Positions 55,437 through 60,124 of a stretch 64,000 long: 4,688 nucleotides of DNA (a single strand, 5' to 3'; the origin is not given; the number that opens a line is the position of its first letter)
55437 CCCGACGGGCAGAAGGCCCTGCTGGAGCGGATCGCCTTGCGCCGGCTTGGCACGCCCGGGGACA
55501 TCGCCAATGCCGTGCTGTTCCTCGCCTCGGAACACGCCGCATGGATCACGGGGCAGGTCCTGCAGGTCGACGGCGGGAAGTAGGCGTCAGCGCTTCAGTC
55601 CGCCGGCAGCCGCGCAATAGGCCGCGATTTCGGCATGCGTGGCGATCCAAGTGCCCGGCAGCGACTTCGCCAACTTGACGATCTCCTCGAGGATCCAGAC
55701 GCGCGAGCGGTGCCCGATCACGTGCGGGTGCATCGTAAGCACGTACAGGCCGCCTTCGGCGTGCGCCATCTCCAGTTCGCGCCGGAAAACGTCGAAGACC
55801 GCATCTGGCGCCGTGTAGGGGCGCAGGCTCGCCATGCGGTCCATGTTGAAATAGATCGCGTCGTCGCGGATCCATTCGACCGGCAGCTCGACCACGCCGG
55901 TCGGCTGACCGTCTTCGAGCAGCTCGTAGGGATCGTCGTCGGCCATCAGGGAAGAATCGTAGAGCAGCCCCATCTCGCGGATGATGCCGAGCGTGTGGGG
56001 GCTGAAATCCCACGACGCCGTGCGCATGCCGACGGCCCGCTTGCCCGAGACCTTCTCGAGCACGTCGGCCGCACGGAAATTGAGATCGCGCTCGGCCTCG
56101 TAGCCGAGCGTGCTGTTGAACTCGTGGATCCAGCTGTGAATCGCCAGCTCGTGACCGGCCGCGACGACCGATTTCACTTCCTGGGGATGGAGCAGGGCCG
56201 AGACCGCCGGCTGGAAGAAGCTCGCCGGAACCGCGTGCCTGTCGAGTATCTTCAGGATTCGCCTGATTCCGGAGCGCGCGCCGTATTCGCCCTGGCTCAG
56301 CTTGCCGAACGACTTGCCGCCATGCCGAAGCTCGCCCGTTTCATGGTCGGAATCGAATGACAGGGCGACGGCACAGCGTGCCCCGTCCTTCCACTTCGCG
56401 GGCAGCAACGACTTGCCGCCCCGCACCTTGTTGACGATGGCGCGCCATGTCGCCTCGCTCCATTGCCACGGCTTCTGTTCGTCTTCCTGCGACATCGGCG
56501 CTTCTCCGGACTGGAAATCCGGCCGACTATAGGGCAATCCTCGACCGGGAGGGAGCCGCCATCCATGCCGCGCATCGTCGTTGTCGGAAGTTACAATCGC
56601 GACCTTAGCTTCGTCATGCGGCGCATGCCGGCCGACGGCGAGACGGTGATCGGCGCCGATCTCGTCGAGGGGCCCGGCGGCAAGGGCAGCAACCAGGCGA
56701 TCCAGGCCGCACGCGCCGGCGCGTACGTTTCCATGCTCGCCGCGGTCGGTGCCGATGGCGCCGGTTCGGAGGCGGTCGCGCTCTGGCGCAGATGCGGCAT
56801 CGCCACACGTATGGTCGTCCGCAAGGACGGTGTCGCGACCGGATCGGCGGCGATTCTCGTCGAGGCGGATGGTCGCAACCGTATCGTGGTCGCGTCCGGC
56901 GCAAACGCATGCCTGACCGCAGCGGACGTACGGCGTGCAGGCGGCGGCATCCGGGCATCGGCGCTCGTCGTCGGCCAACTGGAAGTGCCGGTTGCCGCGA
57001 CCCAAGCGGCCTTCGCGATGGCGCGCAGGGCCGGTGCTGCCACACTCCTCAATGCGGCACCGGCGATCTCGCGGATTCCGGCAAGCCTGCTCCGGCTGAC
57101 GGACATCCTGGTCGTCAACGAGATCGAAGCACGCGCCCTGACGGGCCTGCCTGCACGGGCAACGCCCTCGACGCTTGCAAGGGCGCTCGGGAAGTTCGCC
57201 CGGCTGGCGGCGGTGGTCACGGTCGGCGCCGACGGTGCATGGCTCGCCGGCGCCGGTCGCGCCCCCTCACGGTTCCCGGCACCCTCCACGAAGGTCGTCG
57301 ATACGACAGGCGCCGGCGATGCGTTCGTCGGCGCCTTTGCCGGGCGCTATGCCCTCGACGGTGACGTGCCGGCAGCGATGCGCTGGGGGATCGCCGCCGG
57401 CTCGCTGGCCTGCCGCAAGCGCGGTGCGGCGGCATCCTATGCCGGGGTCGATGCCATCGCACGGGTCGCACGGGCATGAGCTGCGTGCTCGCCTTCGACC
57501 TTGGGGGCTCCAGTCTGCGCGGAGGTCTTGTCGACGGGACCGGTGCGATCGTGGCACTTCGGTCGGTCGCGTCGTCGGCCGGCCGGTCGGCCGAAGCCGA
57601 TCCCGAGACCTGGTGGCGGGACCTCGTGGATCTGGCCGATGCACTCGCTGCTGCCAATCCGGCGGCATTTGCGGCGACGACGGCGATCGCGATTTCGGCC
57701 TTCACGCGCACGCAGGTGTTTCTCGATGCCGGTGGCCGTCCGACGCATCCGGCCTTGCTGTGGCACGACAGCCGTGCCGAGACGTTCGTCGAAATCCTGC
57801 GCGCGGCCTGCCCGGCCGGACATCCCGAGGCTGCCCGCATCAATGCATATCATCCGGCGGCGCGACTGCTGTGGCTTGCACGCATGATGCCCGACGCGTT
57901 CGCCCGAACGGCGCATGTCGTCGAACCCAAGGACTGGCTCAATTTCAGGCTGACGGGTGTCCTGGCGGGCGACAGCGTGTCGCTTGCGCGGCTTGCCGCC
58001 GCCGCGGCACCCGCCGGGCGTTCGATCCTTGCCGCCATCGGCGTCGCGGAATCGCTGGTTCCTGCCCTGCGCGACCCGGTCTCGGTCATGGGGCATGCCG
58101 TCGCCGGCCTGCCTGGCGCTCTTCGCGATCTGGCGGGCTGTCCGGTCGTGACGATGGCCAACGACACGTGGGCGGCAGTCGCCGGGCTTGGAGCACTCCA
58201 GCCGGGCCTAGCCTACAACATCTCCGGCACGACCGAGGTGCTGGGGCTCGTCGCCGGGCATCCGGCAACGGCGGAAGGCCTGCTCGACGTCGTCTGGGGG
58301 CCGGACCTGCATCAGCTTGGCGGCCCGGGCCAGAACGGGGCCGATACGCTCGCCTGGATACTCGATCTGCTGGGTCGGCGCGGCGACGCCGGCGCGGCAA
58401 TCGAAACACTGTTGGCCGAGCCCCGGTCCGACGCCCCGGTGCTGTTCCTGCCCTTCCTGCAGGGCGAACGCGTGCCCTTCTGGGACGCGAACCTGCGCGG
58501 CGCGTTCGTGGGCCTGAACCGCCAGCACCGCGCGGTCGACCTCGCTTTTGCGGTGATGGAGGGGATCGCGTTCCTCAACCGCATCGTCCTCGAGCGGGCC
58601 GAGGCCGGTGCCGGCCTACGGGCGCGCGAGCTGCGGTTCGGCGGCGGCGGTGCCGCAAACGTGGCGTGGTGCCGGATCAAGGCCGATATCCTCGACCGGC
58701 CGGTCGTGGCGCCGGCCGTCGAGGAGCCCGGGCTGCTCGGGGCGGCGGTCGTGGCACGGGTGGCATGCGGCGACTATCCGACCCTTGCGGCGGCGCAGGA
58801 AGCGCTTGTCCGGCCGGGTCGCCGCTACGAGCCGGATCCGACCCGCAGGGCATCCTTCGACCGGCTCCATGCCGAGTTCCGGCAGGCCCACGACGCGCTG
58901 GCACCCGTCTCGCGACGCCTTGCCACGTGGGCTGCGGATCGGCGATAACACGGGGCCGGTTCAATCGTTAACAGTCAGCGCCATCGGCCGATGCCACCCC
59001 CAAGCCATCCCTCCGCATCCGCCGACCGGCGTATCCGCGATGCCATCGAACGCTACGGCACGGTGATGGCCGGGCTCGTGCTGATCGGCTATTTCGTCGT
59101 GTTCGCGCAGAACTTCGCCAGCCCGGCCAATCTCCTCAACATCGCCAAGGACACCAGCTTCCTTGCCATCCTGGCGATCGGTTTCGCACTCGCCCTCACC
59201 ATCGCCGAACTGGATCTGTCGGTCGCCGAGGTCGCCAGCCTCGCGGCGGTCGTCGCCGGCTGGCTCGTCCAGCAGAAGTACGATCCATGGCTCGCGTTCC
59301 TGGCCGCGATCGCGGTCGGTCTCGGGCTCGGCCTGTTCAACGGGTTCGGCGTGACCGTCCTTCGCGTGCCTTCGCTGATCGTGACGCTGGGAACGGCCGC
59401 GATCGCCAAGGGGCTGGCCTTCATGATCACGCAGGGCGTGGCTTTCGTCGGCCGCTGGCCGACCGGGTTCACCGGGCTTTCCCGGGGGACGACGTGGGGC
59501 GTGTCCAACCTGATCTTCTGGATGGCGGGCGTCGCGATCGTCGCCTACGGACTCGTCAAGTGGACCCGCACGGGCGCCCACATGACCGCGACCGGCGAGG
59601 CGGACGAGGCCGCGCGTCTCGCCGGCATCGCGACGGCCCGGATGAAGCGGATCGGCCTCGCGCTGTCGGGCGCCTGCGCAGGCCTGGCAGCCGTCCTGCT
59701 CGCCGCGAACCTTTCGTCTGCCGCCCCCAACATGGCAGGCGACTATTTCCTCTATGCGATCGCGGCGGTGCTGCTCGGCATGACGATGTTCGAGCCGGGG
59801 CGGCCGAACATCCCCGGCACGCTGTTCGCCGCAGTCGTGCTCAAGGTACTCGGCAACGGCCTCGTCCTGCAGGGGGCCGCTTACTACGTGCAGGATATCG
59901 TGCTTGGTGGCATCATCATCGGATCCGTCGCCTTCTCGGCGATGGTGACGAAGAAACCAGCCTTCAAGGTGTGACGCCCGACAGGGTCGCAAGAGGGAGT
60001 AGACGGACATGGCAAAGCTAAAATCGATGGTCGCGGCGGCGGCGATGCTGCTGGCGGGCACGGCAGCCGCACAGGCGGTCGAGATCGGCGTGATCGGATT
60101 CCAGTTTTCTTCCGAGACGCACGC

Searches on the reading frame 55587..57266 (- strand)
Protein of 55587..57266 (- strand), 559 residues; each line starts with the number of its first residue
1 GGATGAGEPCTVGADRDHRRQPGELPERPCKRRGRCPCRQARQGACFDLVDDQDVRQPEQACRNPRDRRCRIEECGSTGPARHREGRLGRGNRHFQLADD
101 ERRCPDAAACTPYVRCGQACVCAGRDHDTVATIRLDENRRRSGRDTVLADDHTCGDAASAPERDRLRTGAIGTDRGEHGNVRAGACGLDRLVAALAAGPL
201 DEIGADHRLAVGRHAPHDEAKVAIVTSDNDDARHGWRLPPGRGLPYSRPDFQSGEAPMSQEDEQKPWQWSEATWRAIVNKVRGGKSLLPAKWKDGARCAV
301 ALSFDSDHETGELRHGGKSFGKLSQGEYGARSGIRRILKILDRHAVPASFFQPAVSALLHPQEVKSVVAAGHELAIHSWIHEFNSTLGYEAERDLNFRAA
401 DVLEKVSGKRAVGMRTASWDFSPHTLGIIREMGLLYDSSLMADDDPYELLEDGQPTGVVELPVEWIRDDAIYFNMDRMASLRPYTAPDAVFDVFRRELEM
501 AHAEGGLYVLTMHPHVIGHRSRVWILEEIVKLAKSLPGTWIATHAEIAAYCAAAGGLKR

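Call 28: search_protein_families(library=pfam, proteins=[window:55587-57266:-], max_evalue=0.00001)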
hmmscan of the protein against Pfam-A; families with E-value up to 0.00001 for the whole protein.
window:55587-57266:- (559 aa): 1 family
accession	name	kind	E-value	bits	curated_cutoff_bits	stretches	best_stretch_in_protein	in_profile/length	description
PF01522.26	Polysacc_deac_1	-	2e-12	47.6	23.1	1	329-434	16-121/124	Polysaccharide deacetylase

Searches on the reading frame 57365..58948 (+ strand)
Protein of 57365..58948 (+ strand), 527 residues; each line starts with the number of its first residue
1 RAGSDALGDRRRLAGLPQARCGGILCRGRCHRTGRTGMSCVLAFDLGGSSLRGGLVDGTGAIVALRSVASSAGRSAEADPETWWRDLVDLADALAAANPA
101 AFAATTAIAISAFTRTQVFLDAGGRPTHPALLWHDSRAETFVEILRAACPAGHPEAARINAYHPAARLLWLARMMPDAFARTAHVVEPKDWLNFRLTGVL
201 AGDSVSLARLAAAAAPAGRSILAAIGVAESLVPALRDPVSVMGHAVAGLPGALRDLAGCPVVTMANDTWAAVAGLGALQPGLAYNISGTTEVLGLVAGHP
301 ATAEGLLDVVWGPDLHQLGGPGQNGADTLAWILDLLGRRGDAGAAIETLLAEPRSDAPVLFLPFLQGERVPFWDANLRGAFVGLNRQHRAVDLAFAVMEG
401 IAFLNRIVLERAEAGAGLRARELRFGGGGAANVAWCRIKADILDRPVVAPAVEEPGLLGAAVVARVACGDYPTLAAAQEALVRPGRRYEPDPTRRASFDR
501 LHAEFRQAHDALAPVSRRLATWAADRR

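Call 28: search_protein_families(library=pfam, proteins=[window:57365-58948:+], max_evalue=0.00001)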
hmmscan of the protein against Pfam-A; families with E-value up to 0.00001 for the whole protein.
window:57365-58948:+ (527 aa): 2 families
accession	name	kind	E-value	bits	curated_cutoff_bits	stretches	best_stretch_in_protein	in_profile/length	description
PF02782.22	FGGY_C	-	3.2e-29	102.6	27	1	283-467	1-197/198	FGGY family of carbohydrate kinases, C-terminal domain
PF00370.27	FGGY_N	-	2.3e-24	86.8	28.8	1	41-274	2-245/245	FGGY family of carbohydrate kinases, N-terminal domain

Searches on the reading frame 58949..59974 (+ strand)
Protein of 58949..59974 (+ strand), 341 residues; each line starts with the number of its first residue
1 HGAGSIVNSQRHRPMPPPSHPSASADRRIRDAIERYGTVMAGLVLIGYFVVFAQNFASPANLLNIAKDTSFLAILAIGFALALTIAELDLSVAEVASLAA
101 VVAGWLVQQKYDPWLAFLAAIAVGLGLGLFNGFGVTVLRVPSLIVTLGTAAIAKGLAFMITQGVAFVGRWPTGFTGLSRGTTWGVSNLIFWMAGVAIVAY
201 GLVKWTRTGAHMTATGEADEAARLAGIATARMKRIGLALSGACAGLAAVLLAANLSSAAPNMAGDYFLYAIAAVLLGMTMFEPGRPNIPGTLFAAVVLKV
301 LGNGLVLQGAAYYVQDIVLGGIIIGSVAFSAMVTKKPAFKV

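Call 28: search_protein_families(library=pfam, proteins=[window:58949-59974:+], max_evalue=0.00001)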
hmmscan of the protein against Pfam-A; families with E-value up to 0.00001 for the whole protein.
window:58949-59974:+ (341 aa): 1 family
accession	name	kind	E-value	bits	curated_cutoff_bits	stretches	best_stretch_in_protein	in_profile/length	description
PF02653.21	BPD_transp_2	-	1.8e-32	113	26.8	1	61-325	1-267/269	Branched-chain amino acid transport system / permease component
